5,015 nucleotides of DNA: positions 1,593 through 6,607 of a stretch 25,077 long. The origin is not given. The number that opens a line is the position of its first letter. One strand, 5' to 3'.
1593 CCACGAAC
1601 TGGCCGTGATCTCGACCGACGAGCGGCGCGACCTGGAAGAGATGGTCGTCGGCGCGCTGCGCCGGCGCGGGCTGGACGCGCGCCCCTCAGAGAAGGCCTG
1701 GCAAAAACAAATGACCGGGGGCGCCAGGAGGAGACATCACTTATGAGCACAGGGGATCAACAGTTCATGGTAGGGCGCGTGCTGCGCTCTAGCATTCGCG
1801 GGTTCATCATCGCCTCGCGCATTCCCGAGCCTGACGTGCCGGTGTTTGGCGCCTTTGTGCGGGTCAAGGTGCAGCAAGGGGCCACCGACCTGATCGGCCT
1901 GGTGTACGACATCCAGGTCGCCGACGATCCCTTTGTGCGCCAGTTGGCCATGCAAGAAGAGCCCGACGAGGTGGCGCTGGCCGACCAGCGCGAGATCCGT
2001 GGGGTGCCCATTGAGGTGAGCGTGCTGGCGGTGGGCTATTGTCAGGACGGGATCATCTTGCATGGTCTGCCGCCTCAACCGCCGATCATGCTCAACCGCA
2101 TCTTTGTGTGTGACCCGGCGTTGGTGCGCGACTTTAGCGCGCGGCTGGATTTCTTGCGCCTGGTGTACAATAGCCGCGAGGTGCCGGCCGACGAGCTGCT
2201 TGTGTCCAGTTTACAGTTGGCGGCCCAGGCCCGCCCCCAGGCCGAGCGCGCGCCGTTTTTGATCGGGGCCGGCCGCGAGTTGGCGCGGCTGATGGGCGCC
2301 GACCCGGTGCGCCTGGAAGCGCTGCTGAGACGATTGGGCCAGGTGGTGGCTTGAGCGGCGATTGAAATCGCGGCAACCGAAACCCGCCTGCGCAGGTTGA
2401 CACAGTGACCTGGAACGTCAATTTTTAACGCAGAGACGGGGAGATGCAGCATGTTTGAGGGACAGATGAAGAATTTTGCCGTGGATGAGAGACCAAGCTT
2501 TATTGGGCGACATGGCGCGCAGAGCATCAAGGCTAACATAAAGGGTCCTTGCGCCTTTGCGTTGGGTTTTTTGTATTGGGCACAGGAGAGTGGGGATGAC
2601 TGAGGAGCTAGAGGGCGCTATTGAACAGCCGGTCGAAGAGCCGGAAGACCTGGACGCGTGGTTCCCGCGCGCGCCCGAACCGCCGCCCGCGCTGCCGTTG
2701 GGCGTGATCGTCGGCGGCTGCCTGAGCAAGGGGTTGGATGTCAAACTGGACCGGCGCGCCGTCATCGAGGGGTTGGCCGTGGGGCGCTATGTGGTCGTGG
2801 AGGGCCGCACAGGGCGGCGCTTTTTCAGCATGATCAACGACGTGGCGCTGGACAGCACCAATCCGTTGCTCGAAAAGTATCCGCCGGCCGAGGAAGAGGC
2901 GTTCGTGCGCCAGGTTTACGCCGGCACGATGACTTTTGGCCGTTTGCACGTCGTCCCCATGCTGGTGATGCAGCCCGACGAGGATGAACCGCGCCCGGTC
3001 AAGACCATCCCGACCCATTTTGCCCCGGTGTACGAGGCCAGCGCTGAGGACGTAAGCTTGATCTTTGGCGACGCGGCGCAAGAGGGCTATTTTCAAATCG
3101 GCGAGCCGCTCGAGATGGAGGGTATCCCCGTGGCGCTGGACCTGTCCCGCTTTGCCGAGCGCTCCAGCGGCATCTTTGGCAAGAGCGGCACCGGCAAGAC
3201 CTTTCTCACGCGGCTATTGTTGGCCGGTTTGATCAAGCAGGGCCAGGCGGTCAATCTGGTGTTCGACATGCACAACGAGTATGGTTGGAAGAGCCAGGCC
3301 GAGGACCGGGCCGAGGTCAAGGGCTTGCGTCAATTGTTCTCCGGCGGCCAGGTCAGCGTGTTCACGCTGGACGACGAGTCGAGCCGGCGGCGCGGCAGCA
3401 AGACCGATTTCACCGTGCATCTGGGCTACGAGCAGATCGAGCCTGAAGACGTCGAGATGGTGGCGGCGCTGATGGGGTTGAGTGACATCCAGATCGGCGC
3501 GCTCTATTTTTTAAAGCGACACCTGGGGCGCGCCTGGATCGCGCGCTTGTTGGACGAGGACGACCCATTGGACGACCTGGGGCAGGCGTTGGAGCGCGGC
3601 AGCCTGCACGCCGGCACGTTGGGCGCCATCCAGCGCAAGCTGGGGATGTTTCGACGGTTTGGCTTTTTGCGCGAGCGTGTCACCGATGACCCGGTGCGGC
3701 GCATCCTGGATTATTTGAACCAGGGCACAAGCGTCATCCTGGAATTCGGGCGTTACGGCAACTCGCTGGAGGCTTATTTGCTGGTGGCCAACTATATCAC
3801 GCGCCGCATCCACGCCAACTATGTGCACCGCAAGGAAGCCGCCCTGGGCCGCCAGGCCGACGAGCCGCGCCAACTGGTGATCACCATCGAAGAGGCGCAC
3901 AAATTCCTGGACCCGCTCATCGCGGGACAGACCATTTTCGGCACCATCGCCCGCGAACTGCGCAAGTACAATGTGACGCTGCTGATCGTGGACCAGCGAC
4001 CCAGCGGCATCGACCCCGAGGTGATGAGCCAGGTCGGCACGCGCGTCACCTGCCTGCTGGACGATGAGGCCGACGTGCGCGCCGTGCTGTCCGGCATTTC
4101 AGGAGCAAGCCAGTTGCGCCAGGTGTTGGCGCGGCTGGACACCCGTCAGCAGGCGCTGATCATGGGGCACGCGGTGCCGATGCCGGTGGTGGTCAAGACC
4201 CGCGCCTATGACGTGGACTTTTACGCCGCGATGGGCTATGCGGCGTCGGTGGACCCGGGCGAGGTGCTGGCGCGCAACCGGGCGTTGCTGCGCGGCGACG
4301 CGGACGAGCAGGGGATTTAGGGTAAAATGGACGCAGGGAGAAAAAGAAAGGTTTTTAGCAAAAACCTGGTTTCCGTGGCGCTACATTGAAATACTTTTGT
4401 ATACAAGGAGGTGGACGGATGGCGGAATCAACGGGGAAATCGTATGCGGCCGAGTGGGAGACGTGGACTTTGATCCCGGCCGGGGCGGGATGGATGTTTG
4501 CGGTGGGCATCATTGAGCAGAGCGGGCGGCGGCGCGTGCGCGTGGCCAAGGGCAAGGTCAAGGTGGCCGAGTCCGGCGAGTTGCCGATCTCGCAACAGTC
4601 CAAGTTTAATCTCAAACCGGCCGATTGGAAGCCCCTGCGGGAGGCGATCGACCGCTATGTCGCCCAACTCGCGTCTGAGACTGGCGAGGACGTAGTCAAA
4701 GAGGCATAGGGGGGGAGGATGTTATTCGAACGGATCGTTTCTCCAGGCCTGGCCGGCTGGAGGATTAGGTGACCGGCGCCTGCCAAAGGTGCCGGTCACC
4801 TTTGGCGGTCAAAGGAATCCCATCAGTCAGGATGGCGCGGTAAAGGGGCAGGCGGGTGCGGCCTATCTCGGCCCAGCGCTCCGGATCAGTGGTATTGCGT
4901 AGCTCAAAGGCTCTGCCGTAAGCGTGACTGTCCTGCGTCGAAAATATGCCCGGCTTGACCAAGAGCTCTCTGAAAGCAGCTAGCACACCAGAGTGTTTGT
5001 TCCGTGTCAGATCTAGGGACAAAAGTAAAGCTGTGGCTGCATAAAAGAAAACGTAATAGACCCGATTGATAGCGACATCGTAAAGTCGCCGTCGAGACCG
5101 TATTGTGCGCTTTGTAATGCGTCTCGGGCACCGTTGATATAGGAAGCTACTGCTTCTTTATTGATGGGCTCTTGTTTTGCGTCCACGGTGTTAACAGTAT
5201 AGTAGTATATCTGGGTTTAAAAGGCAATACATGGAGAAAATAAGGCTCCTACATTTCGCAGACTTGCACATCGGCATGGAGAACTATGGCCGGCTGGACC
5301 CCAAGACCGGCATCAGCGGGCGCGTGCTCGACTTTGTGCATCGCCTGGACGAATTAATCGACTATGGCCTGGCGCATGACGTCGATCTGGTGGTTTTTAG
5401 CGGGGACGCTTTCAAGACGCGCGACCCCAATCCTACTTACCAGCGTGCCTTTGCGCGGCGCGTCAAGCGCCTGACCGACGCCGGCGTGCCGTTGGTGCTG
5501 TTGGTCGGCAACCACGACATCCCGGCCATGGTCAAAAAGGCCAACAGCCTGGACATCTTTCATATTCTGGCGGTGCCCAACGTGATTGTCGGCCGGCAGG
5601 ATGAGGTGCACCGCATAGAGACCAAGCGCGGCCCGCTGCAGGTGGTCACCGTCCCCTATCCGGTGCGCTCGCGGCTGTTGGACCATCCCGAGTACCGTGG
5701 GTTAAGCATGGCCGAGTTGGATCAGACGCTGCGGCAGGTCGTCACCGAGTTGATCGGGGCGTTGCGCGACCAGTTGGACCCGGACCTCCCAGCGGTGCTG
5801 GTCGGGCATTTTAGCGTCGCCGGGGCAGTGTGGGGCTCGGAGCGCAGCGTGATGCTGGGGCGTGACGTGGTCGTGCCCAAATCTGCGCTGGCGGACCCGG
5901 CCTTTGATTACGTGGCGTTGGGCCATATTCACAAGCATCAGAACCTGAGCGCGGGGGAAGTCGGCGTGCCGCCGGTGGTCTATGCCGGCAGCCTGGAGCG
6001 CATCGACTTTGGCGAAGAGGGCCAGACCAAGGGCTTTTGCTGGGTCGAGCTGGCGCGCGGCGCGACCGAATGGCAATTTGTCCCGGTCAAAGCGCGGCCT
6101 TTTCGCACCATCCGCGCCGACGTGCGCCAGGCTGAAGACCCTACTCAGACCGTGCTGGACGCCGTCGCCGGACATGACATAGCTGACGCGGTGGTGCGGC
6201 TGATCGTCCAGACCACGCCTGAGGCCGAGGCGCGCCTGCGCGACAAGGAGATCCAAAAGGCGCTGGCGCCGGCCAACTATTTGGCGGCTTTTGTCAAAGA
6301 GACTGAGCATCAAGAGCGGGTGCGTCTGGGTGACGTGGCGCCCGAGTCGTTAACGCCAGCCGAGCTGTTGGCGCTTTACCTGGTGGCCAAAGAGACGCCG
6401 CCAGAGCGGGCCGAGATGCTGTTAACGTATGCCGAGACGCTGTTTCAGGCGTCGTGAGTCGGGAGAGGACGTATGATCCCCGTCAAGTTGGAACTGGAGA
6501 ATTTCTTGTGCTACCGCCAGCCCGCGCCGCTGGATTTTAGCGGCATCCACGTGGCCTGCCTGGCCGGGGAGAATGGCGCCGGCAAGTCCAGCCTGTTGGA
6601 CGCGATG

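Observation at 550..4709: Three-gene nurA-like / unknown / herA module, with a trailing 97-aa ORF, as a candidate nuclease-helicase system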

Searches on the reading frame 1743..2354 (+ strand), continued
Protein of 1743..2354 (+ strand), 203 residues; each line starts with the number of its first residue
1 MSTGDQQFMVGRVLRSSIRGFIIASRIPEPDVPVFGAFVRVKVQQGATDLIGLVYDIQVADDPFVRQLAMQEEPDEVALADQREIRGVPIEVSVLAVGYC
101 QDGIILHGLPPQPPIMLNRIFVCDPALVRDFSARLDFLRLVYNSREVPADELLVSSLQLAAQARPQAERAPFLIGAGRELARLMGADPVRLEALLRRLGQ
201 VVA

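Call 99: find_related_loci(query=A1, collection=viral_contigs, flank=6000)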
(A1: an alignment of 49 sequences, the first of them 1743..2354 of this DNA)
Query A1 (203 aa) in viral_contigs; peptide patterns used: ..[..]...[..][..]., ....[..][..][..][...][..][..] (x = any residue, [..] = any of these).
22 stretches matched a pattern, but none encodes a relative of the query by tblastn (E <= 1e-3).

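Call 101: search_protein_families(library=phrogs, proteins=[window:1743-2354:+], max_evalue=0.01)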
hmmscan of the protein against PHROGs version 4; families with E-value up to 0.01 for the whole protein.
window:1743-2354:+ (203 aa): 0 families

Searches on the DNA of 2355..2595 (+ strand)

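Call 78: search_dna_similar(query=window:2355-2595:+, collection=plasmids, mode=distant, max_rows=5)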
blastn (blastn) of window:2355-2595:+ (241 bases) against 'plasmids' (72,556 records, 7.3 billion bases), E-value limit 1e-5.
No match.

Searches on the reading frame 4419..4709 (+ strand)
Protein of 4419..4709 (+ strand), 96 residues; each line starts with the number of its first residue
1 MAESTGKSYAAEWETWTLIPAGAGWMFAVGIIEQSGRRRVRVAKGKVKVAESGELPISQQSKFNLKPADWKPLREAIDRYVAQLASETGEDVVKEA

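Call 3: search_protein_families(library=pfam, proteins=[window:4419-4709:+], max_evalue=1)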
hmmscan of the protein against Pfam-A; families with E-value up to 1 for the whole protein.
window:4419-4709:+ (96 aa): 1 family
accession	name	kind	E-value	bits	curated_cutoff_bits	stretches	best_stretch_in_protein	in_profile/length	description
PF19818.4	DUF6301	-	0.06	13.9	27.2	1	16-90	25-98/137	Family of unknown function (DUF6301)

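Call 5: search_protein_families(library=ncbifam, proteins=[window:4419-4709:+], max_evalue=1)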
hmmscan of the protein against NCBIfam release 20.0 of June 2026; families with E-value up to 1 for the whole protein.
window:4419-4709:+ (96 aa): 0 families

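Call 6: search_protein_families(library=padloc, proteins=[window:4419-4709:+], max_evalue=1)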
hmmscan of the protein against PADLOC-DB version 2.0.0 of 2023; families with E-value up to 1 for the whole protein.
window:4419-4709:+ (96 aa): 0 families

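Call 69: find_homologous_proteins(query=window:4419-4709:+, max_evalue=0.001)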
Query window:4419-4709:+ (96 aa): 185 proteins with E <= 0.001 among 188 candidates; the best 120 are listed.
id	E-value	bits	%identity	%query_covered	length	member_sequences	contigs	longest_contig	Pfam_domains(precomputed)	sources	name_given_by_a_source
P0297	1.1e-55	203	100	100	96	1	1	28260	-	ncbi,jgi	jgi:hypothetical protein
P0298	2.8e-53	195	97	100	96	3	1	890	-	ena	-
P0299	3.3e-51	189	91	100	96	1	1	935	-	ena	-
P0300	1.6e-50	187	91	100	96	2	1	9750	-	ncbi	-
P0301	1.2e-45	171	80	99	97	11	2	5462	-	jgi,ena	-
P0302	3.8e-45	169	80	99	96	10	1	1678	-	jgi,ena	-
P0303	1.6e-44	167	77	99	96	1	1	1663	-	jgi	jgi:hypothetical protein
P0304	1.6e-44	167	80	99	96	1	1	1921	-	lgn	-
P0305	4.5e-44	166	82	94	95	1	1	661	-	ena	-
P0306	7.9e-44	165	86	89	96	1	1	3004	-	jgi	jgi:hypothetical protein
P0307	1.2e-43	165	81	94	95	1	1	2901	-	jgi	jgi:hypothetical protein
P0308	1.5e-43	164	78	100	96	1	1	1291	-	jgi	jgi:hypothetical protein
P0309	2.3e-43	164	80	94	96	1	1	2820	-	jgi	jgi:hypothetical protein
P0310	2.6e-43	164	78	99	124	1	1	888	-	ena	-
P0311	4.3e-43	163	80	94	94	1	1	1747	-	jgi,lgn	jgi:hypothetical protein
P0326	5.7e-40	153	73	94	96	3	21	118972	-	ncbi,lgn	-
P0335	1.0e-39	152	87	79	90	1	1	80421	-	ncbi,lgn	-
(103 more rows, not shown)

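Call 70: find_encoding_contigs(protein=P0326, flank=7000, max_places=2)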
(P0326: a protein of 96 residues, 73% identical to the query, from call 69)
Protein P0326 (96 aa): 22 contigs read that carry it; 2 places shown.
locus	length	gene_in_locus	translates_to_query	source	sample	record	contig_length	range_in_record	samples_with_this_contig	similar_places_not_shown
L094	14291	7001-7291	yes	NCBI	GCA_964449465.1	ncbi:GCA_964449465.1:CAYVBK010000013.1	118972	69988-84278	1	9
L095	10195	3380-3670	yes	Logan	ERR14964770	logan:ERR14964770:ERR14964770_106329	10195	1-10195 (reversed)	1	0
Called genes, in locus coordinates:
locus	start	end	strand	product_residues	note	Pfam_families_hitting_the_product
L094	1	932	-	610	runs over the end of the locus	PF00664:ABC_membrane, PF00005:ABC_tran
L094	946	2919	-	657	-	PF00664:ABC_membrane, PF00005:ABC_tran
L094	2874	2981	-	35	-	-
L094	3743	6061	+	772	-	PF00270:DEAD, PF04851:ResIII, PF00271:Helicase_C, PF22982:WHD_HRQ1, PF09369:MZB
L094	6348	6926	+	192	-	-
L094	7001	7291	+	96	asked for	-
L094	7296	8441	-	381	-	PF00072:Response_reg, PF01590:GAF, PF13185:GAF_2, PF13492:GAF_3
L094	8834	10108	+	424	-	PF01018:GTP1_OBG, PF02421:FeoB_N, PF01926:MMR_HSR1, PF09269:DUF1967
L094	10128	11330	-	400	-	-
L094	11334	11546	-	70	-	PF13275:S4_2, PF01479:S4 (weak)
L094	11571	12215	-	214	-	PF00753:Lactamase_B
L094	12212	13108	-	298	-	PF00763:THF_DHG_CYH, PF02882:THF_DHG_CYH_C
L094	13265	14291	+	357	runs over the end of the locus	PF01883:FeS_assembly_P, PF01656:CbiA, PF02374:ArsA_ATPase (weak), PF09140:MipZ (weak), PF10609:ParA, PF13614:AAA_31 (weak)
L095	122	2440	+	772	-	PF00270:DEAD, PF04851:ResIII, PF00271:Helicase_C, PF22982:WHD_HRQ1, PF09369:MZB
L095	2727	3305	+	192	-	-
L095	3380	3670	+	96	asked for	-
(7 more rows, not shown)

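Call 71: find_encoding_contigs(protein=P0335, flank=7000, max_places=1)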
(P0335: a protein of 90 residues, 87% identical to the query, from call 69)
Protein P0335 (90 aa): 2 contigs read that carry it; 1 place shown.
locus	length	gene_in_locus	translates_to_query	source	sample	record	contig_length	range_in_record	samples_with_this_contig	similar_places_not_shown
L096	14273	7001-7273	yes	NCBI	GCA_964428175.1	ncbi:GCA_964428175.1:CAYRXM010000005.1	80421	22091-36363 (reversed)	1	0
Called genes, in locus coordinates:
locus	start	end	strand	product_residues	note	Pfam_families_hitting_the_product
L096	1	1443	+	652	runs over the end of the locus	PF13231:PMT_2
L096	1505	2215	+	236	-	-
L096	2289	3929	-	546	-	PF00118:Cpn60_TCP1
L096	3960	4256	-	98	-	PF00166:Cpn10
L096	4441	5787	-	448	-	PF00515:TPR_1 (faint), PF07719:TPR_2 (faint), PF13181:TPR_8 (faint), PF13428:TPR_14 (faint), PF13431:TPR_17 (faint), PF24575:TPR_Slam (faint), PF12895:ANAPC3 (faint), PF13424:TPR_12, +5 more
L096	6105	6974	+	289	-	-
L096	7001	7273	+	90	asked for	-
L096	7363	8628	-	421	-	PF00656:Peptidase_C14, PF01582:TIR, PF13676:TIR_2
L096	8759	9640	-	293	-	PF02517:Rce1-like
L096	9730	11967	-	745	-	PF05496:RuvB_N, PF00004:AAA, PF13173:AAA_14 (weak), PF16193:AAA_assoc_2, PF12002:MgsA_C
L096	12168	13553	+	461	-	PF00464:SHMT, PF00155:Aminotran_1_2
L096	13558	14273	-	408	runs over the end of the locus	PF13527:Acetyltransf_9 (weak)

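Call 92: predict_structure(alignment_id=A4)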
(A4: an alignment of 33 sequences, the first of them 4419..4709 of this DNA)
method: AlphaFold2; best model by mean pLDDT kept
length: 96 residues; sequences in the alignment: 33
mean_pLDDT: 71.7   pTM: 0.54
mean pLDDT of the five models: 71.7, 69.8, 69.6, 68.5, 68.3
residues with pLDDT >= 90: 0; 70-90: 69; 50-70: 13; < 50: 14
segments of 3 or more residues with pLDDT < 50: 2-9, 91-96
pLDDT, mean of each block of 10 residues (from residue 1): 42 79 81 79 80 71 74 84 73 40
secondary structure, 60 per line:
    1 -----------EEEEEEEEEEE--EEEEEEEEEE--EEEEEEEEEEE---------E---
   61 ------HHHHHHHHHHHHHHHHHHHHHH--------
elements in order: E12-22 E25-34 E37-47 H67-88

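Call 101: search_protein_families(library=phrogs, proteins=[window:4419-4709:+], max_evalue=0.01)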
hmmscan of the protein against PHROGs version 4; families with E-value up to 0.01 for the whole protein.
window:4419-4709:+ (96 aa): 0 families

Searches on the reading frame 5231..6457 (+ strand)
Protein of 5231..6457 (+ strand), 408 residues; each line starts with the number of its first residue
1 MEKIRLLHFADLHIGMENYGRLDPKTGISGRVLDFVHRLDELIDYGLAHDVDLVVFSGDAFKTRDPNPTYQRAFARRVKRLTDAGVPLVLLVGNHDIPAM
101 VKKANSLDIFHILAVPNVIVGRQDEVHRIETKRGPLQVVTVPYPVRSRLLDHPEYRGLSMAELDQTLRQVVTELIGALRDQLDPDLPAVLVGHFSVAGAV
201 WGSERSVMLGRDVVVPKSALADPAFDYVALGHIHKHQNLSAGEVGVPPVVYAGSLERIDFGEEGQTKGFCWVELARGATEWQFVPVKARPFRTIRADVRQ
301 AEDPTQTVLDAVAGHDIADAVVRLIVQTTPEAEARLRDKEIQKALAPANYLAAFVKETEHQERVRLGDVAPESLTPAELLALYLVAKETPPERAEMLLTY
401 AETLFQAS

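Call 3: search_protein_families(library=pfam, proteins=[window:5231-6457:+], max_evalue=1)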
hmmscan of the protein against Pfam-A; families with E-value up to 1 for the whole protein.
window:5231-6457:+ (408 aa): 3 families
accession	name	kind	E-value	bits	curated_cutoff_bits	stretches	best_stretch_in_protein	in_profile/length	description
PF00149.33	Metallophos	-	6e-14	53.3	21.5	1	4-235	1-190/191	Calcineurin-like phosphoesterase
PF12850.12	Metallophos_2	-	0.0011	19.4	27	0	224-273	107-150/154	Calcineurin-like phosphoesterase superfamily domain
PF11678.14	Tle3_C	-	0.15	12.1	23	1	328-370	48-89/174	Antibacterial effector protein Tle3, C-terminal domain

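Call 5: search_protein_families(library=ncbifam, proteins=[window:5231-6457:+], max_evalue=1)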
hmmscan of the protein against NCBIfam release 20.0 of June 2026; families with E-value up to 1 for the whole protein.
window:5231-6457:+ (408 aa): 13 families
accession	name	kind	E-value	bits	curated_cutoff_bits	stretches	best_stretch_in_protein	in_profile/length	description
TIGR00619.1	sbcd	subfamily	6.6e-41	140.8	77.65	1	5-268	2-252/252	exonuclease subunit SbcD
NF008206.2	PRK10966.1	equivalog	3.2e-25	89.1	450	1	4-308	1-302/380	exonuclease subunit SbcD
NF041030.1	Mre11_Halo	equivalog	2.4e-19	69.7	550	2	5-115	3-103/361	DNA double-strand break repair protein Mre11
NF041031.1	Mre11_Sulfo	equivalog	2.7e-18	66.4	500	2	6-127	2-116/374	DNA double-strand break repair protein Mre11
NF041754.1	sbcd_Bac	equivalog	6.4e-17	61.8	750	1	4-278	1-263/390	exonuclease subunit SbcD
NF041029.1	Mre11_Pyroc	equivalog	2.8e-16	59.4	600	2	5-119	2-107/438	DNA double-strand break repair protein Mre11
NF041753.2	sbcd_Staph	equivalog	2.3e-15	56.3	480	1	33-293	22-268/375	exonuclease subunit SbcD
TIGR04123.1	P_estr_lig_assc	hypoth_equivalog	2.1e-05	24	150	1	3-105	20-118/207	ligase-associated DNA damage response endonuclease PdeM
NF008359.0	PRK11148.1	equivalog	0.00088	18.9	225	1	4-126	15-124/275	3',5'-cyclic-AMP phosphodiesterase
TIGR00583.1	mre11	equivalog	0.0019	17.2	434.6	1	3-69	3-61/405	DNA repair protein (mre11)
NF053862.1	DS9_1_antiphage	equivalog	0.0021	17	420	1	3-103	193-295/486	anti-phage phosphoesterase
NF008460.0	PRK11340.1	equivalog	0.0046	16.4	188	1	39-104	69-131/271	phosphodiesterase YaeI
NF050112.1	PhdiestSpdARhizob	equivalog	0.0082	15.8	400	1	8-97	4-81/264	2', 3'cyclic nucleotide phosphodiesterase SpdA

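Call 6: search_protein_families(library=padloc, proteins=[window:5231-6457:+], max_evalue=1)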
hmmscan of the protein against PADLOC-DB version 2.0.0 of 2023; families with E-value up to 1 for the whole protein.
window:5231-6457:+ (408 aa): 1 family
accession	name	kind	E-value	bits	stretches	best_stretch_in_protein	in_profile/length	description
PDLC05051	PDC-S60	-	0.027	10.6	1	4-99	1-91/1027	-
